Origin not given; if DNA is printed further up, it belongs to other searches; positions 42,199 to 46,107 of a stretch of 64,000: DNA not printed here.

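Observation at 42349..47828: Giant fused double-ATPase 'activase' plus HgdB-like partner, translationally coupled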

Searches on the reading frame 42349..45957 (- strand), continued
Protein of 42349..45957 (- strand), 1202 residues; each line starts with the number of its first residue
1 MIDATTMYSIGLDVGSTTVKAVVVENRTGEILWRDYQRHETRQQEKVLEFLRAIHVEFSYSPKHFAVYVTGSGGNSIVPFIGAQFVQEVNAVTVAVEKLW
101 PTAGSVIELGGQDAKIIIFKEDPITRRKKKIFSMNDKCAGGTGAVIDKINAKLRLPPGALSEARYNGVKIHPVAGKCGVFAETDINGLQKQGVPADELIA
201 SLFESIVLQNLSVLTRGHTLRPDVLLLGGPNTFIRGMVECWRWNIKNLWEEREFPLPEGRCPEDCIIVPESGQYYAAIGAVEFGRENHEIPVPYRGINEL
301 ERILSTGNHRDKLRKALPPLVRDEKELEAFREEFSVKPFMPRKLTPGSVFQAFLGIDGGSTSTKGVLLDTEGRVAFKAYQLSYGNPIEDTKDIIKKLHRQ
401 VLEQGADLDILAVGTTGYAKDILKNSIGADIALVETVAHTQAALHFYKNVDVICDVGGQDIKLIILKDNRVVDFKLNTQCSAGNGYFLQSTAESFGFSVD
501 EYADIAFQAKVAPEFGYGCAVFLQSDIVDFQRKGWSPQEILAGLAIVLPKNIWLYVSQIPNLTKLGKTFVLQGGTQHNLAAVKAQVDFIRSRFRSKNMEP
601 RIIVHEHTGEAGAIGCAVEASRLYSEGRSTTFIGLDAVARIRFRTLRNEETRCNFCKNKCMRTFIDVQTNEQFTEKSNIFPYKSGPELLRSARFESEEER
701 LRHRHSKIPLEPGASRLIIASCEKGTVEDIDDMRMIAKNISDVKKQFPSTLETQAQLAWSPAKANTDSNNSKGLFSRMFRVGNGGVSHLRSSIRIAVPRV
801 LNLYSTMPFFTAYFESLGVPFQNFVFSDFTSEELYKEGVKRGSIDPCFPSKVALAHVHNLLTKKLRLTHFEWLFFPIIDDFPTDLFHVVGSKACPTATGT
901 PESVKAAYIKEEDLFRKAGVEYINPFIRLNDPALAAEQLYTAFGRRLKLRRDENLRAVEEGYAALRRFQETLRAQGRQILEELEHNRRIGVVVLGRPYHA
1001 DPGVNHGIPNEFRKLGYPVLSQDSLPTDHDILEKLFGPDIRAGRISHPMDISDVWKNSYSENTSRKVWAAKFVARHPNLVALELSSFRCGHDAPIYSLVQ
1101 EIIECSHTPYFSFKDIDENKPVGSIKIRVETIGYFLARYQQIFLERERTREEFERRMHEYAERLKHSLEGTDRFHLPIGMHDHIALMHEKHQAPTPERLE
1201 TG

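Call 69: search_protein_families(library=pfam, proteins=[L086:9-1874:+, L086:1871-2593:+, L086:3161-4279:+, L086:4290-6788:+, L086:6785-7684:+, L086:7971-11477:+, L086:11506-13143:+, L086:13770-14807:+, L086:15719-16606:+, L086:16642-17760:+], max_evalue=0.001)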
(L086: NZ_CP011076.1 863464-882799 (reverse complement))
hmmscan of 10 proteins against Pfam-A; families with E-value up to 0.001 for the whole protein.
L086:9-1874:+ (621 aa): 1 family
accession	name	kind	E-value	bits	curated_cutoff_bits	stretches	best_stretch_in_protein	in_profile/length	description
PF00881.29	Nitroreductase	-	3.4e-12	47.3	23.5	1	446-612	19-163/167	Nitroreductase family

L086:1871-2593:+ (240 aa): 1 family
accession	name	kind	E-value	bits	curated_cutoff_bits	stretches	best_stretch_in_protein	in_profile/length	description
PF00881.29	Nitroreductase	-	2.8e-11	44.3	23.5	1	65-236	3-167/167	Nitroreductase family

L086:3161-4279:+ (372 aa): 2 families
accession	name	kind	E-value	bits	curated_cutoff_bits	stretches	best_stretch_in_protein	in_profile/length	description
PF02163.28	Peptidase_M50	-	7.4e-10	39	27.2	1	190-307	5-106/221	Peptidase family M50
PF05402.18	PqqD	-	5.3e-05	23.9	23.4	1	37-101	2-67/67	Coenzyme PQQ synthesis protein D (PqqD)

L086:4290-6788:+ (832 aa): 1 family
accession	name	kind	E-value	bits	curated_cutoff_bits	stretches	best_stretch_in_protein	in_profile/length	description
PF04738.18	Lant_dehydr_N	-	3.9e-25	88.5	28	2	511-760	390-636/649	Lantibiotic dehydratase, N terminus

L086:6785-7684:+ (299 aa): 1 family
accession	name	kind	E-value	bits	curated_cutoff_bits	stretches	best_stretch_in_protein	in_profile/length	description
PF14028.11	Lant_dehydr_C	-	1.1e-38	134.3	24.4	1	12-294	1-252/255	Lantibiotic biosynthesis dehydratase C-term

L086:7971-11477:+ (1168 aa): 6 families
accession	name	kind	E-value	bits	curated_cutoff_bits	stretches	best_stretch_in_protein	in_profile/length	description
PF01869.26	BcrAD_BadFG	-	9.8e-72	242.1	31.5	2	358-618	1-269/271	BadF/BadG/BcrA/BcrD ATPase family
PF09989.15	DUF2229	-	4.1e-55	187.2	29.4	1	775-1005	1-217/218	CoA enzyme activase uncharacterised domain (DUF2229)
PF00370.27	FGGY_N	-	4.9e-07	30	28.8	0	12-48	2-37/245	FGGY family of carbohydrate kinases, N-terminal domain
PF00480.26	ROK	-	4.5e-06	26.8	22.9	0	358-425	2-70/294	ROK family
PF01548.23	DEDD_Tnp_IS110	-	0.00011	22.4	29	0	358-444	1-80/155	Transposase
PF05378.19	Hydant_A_N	-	0.00019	21.6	25.2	0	358-431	2-76/176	Hydantoinase/oxoprolinase N-terminal region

L086:11506-13143:+ (545 aa): 0 families

L086:13770-14807:+ (345 aa): 2 families
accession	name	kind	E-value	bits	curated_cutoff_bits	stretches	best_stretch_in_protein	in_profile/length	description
PF03372.29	Exo_endo_phos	-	5.3e-12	46.4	24.5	1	41-336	16-225/225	Endonuclease/Exonuclease/phosphatase family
PF19580.5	Exo_endo_phos_3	-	1e-05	25.2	27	1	194-232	162-200/311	Endonuclease/Exonuclease/phosphatase family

L086:15719-16606:+ (295 aa): 3 families
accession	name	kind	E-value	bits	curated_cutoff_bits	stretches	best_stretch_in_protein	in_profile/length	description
PF19279.4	YegS_C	-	1.1e-35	123.2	27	1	134-289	4-151/158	YegS C-terminal NAD kinase beta sandwich-like domain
PF00781.29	DAGK_cat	-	5.5e-35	120.1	23.6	1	2-123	2-124/125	Diacylglycerol kinase catalytic domain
PF01513.26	NAD_kinase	-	1.7e-06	28.8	25.5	1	54-112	70-126/130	ATP-NAD kinase N-terminal domain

L086:16642-17760:+ (372 aa): 2 families
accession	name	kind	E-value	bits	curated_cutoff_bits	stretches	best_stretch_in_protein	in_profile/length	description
PF06925.17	MGDG_synth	-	1.1e-30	107.4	25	1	17-180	1-168/169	Monogalactosyldiacylglycerol (MGDG) synthase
PF04101.22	Glyco_tran_28_C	-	6.8e-09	36.4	22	1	221-322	18-122/166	Glycosyltransferase family 28 C-terminal domain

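Call 71: find_encoding_contigs(protein=P0122, flank=8000, max_places=1)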
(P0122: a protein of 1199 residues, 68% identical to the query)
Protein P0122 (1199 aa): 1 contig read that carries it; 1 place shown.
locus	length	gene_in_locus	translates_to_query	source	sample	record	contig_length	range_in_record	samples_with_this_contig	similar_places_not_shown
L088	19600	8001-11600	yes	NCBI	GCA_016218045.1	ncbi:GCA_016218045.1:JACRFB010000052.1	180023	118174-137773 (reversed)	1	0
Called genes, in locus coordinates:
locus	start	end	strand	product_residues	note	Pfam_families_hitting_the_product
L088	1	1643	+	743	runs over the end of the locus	PF18072:FGAR-AT_linker, PF00586:AIRS, PF02769:AIRS_C, PF00586:AIRS, PF02769:AIRS_C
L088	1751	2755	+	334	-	PF03631:Virul_fac_BrkB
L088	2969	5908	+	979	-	PF07610:DUF1573 (weak), PF12371:TMEM131_like_N (faint), PF22073:Cep192_D4 (faint), PF22544:HYDIN_VesB_CFA65-like_Ig, PF07610:DUF1573 (weak), PF22544:HYDIN_VesB_CFA65-like_Ig (weak), PF15780:ASH (weak), PF22544:HYDIN_VesB_CFA65-like_Ig (weak), +1 more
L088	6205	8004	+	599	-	-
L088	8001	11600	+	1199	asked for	PF01869:BcrAD_BadFG, PF09989:DUF2229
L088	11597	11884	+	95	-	-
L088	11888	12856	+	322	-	PF00657:Lipase_GDSL, PF04311:DUF459 (weak), PF13472:Lipase_GDSL_2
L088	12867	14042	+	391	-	PF02585:PIG-L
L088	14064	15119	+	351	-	PF13439:Glyco_transf_4, PF13579:Glyco_trans_4_4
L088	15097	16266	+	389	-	PF00534:Glycos_transf_1, PF13692:Glyco_trans_1_4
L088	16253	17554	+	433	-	PF01943:Polysacc_synt, PF13440:Polysacc_synt_3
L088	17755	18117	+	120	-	PF00132:Hexapep, PF14602:Hexapep_2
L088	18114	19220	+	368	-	PF13480:Acetyltransf_6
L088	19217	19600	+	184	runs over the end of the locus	PF13302:Acetyltransf_3 (weak), PF13523:Acetyltransf_8 (faint)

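Call 72: find_encoding_contigs(protein=P0161, flank=8000, max_places=1)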
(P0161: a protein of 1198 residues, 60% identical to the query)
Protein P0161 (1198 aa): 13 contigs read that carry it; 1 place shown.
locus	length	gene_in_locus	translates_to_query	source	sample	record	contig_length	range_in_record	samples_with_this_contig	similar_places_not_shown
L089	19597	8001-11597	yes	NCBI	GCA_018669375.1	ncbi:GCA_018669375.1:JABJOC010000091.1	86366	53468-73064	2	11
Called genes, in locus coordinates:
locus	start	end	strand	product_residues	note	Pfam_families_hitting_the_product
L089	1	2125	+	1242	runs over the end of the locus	PF00932:LTD, PF13287:Fn3_assoc, PF13290:CHB_HEX_C_1, PF08757:CotH, PF05048:NosD, PF13229:Beta_helix, PF18962:Por_Secre_tail (weak), PF13860:FlgD_ig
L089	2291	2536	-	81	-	-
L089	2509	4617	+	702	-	PF00512:HisKA, PF02518:HATPase_c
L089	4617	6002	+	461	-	PF00072:Response_reg, PF00158:Sigma54_activat, PF01078:Mg_chelatase (faint), PF14532:Sigma54_activ_2, PF25601:AAA_lid_14, PF02954:HTH_8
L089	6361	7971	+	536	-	-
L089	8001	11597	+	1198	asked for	PF00370:FGGY_N (faint), PF01869:BcrAD_BadFG, PF09989:DUF2229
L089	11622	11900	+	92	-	-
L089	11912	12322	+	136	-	-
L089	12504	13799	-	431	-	PF02321:OEP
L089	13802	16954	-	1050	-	PF00873:ACR_tran, PF02355:SecD_SecF_C (faint)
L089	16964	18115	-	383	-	PF25973:BSH_CzcB (weak), PF25917:BSH_RND (weak)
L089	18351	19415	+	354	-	PF06580:His_kinase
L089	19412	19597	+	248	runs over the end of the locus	PF00072:Response_reg, PF04397:LytTR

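Call 73: find_encoding_contigs(protein=P0231, flank=8000, max_places=1)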
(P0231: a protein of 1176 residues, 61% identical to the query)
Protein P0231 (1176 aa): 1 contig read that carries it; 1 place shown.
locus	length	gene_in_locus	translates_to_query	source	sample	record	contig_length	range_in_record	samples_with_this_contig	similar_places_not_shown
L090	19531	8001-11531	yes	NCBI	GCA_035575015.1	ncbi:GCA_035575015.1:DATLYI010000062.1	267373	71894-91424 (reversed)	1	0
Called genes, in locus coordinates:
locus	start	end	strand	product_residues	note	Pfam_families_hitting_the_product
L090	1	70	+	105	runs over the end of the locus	PF07883:Cupin_2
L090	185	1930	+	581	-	PF13185:GAF_2 (faint), PF08448:PAS_4 (weak), PF00512:HisKA, PF02518:HATPase_c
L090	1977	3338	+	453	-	PF00072:Response_reg, PF00158:Sigma54_activat, PF14532:Sigma54_activ_2, PF07728:AAA_5, PF25601:AAA_lid_14, PF02954:HTH_8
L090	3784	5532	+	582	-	PF02310:B12-binding, PF04055:Radical_SAM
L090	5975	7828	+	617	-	-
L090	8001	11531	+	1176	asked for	PF01869:BcrAD_BadFG, PF09989:DUF2229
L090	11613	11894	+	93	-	-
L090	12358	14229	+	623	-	PF23545:Zn_ribbon_HMPTM, PF04055:Radical_SAM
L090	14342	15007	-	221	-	PF05014:Nuc_deoxyrib_tr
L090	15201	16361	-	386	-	PF00890:FAD_binding_2 (weak), PF01266:DAO, PF01946:Thi4 (faint), PF07992:Pyr_redox_2 (faint), PF13450:NAD_binding_8 (faint), PF13738:Pyr_redox_3 (faint)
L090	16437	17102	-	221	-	PF04250:DUF429 (weak)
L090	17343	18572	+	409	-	PF00155:Aminotran_1_2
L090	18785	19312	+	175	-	-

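Call 74: find_encoding_contigs(protein=P0197, flank=8000, max_places=1)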
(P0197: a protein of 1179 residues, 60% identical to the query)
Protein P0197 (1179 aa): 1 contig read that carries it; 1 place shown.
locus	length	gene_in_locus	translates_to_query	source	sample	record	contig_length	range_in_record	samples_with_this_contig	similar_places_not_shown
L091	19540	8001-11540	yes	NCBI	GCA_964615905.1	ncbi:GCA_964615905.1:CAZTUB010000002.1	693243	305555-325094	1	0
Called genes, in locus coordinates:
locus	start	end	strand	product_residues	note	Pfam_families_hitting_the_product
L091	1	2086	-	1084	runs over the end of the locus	PF00873:ACR_tran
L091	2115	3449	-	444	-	PF25944:Beta-barrel_RND (weak), PF25954:Beta-barrel_RND_2, PF25989:YknX_C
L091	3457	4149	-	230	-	PF00440:TetR_N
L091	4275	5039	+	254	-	-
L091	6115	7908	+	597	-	-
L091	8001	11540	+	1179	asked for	PF01869:BcrAD_BadFG, PF09989:DUF2229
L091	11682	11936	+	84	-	-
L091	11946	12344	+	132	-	PF13181:TPR_8 (faint), PF20225:DUF6584 (faint), PF14559:TPR_19, PF13432:TPR_16, PF00515:TPR_1, PF07719:TPR_2, PF13414:TPR_11, PF13431:TPR_17 (weak), +5 more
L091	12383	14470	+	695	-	PF23545:Zn_ribbon_HMPTM, PF04055:Radical_SAM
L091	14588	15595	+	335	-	PF04055:Radical_SAM, PF13353:Fer4_12 (faint)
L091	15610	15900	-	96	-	-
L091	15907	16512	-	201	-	PF03692:CxxCxxCC (weak)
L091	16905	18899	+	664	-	PF05345:He_PIG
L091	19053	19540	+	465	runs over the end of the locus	PF00144:Beta-lactamase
